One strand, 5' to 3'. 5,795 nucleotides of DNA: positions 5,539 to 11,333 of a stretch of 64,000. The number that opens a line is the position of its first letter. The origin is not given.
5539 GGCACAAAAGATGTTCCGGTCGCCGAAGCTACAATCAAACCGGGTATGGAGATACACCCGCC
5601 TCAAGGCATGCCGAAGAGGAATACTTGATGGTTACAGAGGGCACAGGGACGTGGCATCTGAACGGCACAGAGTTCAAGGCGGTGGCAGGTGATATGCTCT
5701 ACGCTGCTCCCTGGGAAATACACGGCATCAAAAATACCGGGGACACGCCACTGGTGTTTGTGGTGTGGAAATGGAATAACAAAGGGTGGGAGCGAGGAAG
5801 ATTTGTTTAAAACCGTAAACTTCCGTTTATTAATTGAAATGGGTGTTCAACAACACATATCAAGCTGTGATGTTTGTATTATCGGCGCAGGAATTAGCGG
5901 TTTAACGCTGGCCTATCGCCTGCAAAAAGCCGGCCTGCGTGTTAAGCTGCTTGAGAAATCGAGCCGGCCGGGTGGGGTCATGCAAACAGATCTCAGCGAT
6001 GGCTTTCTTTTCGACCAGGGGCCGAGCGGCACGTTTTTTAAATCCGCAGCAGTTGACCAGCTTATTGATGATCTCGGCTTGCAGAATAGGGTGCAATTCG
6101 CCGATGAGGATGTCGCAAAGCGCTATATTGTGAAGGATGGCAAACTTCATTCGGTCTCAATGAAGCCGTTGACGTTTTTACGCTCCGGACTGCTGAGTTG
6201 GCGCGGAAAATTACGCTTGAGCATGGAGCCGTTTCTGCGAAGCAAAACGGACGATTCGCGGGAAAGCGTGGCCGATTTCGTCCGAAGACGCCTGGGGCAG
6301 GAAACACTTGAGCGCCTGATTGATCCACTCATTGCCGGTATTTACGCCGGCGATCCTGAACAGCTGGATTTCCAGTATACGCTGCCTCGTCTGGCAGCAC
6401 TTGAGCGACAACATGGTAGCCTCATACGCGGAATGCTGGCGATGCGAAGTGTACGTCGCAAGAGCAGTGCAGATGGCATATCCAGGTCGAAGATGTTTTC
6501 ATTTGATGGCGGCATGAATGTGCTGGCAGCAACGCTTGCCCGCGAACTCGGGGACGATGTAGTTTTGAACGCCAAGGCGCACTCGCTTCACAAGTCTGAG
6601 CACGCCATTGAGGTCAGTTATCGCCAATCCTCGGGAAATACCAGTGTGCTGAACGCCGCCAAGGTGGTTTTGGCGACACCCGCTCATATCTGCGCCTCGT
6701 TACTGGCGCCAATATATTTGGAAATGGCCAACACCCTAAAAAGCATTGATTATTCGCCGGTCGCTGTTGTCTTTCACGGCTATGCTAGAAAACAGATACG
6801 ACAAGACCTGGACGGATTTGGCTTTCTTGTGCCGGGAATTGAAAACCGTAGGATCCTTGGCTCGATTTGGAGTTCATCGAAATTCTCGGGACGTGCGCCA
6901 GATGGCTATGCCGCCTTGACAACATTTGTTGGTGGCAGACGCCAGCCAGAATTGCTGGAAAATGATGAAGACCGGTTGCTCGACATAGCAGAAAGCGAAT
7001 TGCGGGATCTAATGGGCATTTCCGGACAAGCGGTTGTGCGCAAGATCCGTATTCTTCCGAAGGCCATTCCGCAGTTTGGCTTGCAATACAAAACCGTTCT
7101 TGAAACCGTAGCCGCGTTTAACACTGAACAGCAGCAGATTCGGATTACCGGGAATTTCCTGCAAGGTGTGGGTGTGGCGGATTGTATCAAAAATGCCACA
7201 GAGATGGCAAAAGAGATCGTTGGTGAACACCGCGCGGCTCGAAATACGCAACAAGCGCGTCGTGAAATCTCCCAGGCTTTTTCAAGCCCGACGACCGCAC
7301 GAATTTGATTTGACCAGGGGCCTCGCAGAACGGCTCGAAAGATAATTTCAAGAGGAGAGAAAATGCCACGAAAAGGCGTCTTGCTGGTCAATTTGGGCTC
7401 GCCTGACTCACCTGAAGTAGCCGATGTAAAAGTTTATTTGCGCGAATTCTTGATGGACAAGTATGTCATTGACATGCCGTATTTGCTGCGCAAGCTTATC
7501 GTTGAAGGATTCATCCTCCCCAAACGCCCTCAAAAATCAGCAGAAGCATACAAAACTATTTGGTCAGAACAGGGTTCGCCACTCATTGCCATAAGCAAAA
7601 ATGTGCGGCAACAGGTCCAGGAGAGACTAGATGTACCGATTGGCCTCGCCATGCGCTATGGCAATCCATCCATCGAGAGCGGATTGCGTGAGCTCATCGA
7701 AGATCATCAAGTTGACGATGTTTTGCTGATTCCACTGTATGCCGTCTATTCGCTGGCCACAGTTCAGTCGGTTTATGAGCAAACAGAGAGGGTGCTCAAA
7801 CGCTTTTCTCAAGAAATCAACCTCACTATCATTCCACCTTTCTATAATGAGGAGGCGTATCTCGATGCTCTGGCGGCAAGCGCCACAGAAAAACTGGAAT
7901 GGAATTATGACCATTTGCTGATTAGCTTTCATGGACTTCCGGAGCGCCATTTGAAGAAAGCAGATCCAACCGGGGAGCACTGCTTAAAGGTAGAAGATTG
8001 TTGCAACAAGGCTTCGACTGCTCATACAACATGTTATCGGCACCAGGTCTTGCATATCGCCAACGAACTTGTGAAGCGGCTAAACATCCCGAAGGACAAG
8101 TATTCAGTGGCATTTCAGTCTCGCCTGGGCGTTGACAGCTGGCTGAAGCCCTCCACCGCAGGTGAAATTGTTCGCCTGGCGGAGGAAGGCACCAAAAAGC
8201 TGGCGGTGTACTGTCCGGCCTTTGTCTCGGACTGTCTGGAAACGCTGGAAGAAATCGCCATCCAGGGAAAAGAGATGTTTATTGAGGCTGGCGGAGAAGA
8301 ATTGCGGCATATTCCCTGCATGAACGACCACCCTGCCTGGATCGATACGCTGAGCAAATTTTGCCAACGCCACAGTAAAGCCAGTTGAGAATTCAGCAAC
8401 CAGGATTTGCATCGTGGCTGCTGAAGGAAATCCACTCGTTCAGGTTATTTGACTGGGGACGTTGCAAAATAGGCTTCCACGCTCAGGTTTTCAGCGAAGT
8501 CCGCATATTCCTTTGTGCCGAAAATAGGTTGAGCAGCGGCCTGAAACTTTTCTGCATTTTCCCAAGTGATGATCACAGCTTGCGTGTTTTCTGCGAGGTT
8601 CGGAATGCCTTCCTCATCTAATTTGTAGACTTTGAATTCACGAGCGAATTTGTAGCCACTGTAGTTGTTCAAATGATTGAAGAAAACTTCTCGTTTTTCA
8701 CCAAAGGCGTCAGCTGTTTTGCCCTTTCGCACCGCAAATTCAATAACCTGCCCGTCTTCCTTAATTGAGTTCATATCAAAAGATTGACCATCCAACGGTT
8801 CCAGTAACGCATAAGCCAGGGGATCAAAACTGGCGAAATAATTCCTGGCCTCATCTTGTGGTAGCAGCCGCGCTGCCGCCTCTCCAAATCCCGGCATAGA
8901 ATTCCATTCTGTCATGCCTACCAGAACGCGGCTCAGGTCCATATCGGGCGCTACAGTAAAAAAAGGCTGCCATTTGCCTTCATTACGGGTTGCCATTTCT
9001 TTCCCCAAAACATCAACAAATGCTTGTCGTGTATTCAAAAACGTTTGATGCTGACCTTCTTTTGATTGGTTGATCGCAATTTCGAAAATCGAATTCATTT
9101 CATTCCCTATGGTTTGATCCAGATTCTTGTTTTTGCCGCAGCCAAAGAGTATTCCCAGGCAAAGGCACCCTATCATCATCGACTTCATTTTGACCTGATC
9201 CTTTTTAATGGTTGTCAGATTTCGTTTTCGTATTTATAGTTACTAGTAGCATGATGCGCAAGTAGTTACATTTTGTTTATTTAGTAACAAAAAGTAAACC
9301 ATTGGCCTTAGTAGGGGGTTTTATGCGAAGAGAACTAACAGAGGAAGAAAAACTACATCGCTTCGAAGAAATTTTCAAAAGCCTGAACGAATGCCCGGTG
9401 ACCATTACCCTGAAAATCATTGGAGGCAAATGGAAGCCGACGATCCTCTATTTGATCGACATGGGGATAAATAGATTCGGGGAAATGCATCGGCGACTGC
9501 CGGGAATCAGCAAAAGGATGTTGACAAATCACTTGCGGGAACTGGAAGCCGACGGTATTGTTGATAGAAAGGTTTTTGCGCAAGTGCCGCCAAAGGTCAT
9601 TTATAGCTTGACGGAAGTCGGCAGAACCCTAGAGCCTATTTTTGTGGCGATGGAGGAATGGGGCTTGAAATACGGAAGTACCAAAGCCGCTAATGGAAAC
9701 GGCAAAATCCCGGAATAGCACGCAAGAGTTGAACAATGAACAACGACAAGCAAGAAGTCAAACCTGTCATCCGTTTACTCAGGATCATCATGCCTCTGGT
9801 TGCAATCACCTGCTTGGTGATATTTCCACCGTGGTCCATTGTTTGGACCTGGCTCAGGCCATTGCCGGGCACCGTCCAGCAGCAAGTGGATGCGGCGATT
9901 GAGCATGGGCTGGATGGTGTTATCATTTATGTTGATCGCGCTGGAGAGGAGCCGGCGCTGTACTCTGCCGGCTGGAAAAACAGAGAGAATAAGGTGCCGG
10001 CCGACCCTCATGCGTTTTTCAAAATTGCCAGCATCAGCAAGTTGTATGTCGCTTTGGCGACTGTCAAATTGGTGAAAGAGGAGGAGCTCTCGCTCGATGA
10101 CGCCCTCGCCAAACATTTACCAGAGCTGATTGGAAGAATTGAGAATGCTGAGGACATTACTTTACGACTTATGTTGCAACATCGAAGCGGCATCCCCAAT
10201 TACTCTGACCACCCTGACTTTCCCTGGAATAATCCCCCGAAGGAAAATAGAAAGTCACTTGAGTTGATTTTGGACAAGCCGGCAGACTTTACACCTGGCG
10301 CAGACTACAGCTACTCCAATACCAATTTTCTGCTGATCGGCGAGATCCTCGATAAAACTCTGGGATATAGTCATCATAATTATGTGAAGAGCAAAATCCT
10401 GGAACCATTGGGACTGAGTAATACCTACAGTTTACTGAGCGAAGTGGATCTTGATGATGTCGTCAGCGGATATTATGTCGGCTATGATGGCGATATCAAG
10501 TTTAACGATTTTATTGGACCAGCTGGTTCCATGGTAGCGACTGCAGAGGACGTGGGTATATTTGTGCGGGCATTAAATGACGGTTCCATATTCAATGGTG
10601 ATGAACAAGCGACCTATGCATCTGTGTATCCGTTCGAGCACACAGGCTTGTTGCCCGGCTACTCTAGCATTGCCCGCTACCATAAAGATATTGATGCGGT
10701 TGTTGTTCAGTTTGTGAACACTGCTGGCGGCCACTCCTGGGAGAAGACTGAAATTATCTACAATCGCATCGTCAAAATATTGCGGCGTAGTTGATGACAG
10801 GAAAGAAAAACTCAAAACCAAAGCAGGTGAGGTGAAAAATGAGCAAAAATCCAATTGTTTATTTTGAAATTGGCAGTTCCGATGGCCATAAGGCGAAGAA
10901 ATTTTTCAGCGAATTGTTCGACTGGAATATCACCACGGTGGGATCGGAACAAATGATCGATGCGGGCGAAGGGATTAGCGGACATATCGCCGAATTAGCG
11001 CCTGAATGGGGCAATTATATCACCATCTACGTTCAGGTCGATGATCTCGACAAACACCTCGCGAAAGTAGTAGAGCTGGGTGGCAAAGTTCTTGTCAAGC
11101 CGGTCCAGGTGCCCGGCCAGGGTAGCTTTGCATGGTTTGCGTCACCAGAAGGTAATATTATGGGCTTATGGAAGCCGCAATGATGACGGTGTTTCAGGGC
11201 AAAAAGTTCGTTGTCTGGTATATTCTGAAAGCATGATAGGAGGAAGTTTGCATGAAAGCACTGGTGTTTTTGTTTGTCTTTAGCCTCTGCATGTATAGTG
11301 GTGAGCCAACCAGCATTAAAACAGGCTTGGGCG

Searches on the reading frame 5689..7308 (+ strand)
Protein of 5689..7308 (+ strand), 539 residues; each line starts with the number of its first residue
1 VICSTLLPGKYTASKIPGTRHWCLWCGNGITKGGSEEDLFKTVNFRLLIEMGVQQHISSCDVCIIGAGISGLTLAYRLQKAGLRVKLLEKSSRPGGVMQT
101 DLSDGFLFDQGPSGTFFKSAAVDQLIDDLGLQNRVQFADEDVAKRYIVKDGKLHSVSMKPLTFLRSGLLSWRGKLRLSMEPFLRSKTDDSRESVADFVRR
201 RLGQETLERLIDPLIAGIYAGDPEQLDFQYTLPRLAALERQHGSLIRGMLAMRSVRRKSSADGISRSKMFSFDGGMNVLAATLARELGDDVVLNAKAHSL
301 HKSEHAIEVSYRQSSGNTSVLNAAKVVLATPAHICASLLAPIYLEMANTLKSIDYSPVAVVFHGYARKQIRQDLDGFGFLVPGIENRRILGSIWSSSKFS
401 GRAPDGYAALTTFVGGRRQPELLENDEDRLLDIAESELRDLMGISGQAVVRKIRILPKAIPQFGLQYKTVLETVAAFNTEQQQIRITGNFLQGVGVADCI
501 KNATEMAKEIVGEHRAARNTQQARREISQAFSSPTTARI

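Call 30: search_protein_families(library=pfam, proteins=[window:5689-7308:+], max_evalue=0.00001)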
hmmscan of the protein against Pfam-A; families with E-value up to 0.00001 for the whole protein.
window:5689-7308:+ (539 aa): 6 families
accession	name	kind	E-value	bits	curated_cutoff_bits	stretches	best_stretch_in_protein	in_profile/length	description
PF01593.30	Amino_oxidase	-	3.4e-54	185.3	19.8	1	69-443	1-366/443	Flavin containing amine oxidoreductase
PF13450.12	NAD_binding_8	-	3.2e-14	53.4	21.9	1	64-115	1-52/68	NAD(P)-binding Rossmann-like domain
PF01266.30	DAO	-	2.6e-12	47.4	27.9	1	61-337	1-208/353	FAD dependent oxidoreductase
PF00890.30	FAD_binding_2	-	3.1e-07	30.4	20.4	1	61-107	1-45/414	FAD binding domain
PF01946.23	Thi4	-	3.8e-07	30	26.2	1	56-99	14-58/235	Thi4 family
PF12831.13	FAD_oxidored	-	8e-06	25.8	27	0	61-106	1-46/416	FAD dependent oxidoreductase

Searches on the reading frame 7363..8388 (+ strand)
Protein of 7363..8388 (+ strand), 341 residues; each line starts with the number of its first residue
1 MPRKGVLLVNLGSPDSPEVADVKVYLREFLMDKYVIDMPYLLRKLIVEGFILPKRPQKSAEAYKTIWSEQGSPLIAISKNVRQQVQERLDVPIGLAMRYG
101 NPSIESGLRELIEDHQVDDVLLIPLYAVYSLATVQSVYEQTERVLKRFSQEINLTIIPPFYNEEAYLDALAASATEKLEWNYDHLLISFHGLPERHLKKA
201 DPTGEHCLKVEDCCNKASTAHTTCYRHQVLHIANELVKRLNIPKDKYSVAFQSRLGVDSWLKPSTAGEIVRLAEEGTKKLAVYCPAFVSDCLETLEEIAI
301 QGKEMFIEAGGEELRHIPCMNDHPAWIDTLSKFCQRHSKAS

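Call 30: search_protein_families(library=pfam, proteins=[window:7363-8388:+], max_evalue=0.00001)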
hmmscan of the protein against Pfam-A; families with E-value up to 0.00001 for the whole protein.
window:7363-8388:+ (341 aa): 1 family
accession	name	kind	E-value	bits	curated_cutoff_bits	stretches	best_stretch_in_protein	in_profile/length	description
PF00762.24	Ferrochelatase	-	8.9e-97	324.3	27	1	4-337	2-316/317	Ferrochelatase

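Call 46: find_homologous_proteins(query=window:7363-8385:+, max_evalue=1e-30)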
Query window:7363-8385:+ (341 aa): 8000 proteins with E <= 1e-30 among 8000 candidates; the best 120 are listed.
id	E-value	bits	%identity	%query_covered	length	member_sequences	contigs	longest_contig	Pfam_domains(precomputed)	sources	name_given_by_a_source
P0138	1.2e-228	776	100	100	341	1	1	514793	PF00762.25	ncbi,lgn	-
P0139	1.6e-204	697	90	99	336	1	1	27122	PF00762.25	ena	-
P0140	4.2e-191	653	82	99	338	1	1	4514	PF00762.25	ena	-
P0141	1.4e-190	651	83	99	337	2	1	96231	PF00762.25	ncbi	-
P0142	1.7e-190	651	82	99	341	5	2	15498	PF00762.25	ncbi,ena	-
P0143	5.0e-188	643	82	99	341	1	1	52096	PF00762.25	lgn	-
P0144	3.9e-187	640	82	99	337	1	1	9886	PF00762.25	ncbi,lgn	-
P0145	7.9e-186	635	80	100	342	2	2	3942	PF00762.25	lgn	-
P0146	2.5e-147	509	64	99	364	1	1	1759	PF00762.25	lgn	-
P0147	9.2e-145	500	62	98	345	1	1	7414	PF00762.25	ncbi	ncbi:MAG: ferrochelatase [bacterium]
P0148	3.1e-141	489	62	98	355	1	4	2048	PF01903.23,PF00762.25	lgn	-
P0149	8.9e-141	487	62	99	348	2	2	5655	PF00762.25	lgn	-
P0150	1.2e-138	480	62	98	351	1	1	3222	PF00762.25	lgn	-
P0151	3.9e-137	475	60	98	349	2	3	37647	PF00762.25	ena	-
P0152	1.7e-134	467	60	98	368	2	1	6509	PF00762.25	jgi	-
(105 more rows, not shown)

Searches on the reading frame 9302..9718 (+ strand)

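Call 50: search_protein_families(library=pfam, proteins=[window:9302-9718:+], max_evalue=0.00001)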
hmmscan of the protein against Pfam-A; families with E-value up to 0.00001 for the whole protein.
window:9302-9718:+ (138 aa): 1 family
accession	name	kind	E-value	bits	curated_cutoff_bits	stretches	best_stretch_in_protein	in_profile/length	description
PF01638.23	HxlR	-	1.1e-32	112.1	20.8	1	39-127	1-89/91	HxlR-like helix-turn-helix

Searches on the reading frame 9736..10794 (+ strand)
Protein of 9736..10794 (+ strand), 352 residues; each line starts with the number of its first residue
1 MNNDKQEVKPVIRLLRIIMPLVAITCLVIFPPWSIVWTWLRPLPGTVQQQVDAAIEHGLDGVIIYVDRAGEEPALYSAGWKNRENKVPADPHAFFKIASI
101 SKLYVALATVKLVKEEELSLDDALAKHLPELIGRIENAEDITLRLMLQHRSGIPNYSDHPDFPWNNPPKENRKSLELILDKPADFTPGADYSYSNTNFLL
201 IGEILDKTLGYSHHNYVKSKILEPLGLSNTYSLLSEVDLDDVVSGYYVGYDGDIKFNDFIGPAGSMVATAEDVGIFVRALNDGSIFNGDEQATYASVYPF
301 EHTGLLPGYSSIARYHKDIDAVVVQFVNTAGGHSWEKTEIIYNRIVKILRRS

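Call 30: search_protein_families(library=pfam, proteins=[window:9736-10794:+], max_evalue=0.00001)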
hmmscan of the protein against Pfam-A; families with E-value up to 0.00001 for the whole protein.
window:9736-10794:+ (352 aa): 1 family
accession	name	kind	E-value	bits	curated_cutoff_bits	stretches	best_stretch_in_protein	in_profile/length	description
PF00144.29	Beta-lactamase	-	2.2e-43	149.1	27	1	52-292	10-247/329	Beta-lactamase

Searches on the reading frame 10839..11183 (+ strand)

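Call 51: search_protein_families(library=pfam, proteins=[window:10839-11183:+], max_evalue=0.00001)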
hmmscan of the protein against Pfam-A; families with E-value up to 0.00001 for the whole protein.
window:10839-11183:+ (114 aa): 1 family
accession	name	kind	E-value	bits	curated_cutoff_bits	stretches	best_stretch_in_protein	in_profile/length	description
PF00903.31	Glyoxalase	-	2e-06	28.6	20.6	0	6-106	2-117/121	Glyoxalase/Bleomycin resistance protein/Dioxygenase superfamily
